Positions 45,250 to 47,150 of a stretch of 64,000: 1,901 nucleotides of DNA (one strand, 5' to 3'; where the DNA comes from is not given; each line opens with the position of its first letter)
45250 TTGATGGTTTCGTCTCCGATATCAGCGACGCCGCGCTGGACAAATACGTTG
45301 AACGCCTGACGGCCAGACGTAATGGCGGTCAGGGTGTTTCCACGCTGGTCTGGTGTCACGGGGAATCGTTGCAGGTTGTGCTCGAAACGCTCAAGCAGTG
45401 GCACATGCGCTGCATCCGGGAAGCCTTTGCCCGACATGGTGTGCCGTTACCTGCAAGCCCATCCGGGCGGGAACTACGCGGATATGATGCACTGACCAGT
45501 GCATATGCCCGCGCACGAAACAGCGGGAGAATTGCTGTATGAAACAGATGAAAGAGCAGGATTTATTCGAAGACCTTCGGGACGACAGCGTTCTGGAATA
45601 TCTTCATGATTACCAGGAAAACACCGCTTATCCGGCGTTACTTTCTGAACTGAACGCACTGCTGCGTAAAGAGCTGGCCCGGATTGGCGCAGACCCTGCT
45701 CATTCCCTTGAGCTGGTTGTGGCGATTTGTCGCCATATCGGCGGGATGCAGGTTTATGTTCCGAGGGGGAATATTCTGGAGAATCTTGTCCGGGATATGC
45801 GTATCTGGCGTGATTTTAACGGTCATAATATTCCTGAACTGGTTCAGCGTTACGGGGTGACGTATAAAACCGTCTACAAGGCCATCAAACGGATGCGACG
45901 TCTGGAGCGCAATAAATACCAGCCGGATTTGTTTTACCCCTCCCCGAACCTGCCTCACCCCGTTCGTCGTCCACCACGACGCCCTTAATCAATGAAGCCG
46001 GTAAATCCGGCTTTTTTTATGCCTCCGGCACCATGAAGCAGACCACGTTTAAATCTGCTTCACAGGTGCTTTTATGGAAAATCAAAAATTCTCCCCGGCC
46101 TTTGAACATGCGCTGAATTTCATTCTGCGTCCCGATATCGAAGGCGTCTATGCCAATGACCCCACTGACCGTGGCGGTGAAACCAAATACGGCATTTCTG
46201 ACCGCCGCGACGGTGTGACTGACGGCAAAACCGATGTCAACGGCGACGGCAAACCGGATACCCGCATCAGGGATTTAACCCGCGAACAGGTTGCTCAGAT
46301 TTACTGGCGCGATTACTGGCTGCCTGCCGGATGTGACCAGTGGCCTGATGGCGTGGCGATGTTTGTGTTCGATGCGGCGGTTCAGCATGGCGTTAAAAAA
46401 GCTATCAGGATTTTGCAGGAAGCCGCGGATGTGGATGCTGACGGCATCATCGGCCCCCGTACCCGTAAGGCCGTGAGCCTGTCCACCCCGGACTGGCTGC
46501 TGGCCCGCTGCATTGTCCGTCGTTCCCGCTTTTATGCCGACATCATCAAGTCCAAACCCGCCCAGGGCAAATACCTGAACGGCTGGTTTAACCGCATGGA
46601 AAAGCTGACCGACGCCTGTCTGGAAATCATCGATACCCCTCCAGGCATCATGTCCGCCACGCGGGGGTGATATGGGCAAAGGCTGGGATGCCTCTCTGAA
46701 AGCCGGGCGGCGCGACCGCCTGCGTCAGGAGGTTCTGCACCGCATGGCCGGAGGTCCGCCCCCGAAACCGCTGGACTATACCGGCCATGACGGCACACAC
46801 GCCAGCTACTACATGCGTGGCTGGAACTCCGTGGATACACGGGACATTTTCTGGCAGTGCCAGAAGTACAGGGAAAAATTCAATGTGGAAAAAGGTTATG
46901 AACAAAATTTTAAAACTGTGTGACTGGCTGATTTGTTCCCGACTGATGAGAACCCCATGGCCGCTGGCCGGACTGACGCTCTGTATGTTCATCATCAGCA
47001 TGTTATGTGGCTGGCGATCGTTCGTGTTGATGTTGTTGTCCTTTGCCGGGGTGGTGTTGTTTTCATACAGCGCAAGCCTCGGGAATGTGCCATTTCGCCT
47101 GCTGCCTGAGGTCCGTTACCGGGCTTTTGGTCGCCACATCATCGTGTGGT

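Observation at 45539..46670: Mosaic Mu-like regulatory and lysis block: single Mor/C-type activator directly followed by a GH108 endolysin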

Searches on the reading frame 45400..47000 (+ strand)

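Call 80: search_protein_families(library=pfam, proteins=[L004:4612-5172:+, L005:7958-8290:+], max_evalue=0.01)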
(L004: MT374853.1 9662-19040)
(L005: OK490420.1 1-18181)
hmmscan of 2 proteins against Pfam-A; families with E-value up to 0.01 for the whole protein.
L004:4612-5172:+ (186 aa): 2 families
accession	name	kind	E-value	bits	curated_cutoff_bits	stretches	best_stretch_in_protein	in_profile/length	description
PF05838.17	Glyco_hydro_108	-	9.3e-25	87.4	21.2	1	20-104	7-85/85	Glycosyl hydrolase 108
PF09374.15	PG_binding_3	-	6.8e-14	52.3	24.6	1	107-173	1-75/76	Predicted Peptidoglycan domain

L005:7958-8290:+ (110 aa): 1 family
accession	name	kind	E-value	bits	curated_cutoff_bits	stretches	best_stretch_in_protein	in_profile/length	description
PF25258.1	DUF7859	-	0.0065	16.8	27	1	57-79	22-44/49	Family of unknown function (DUF7859)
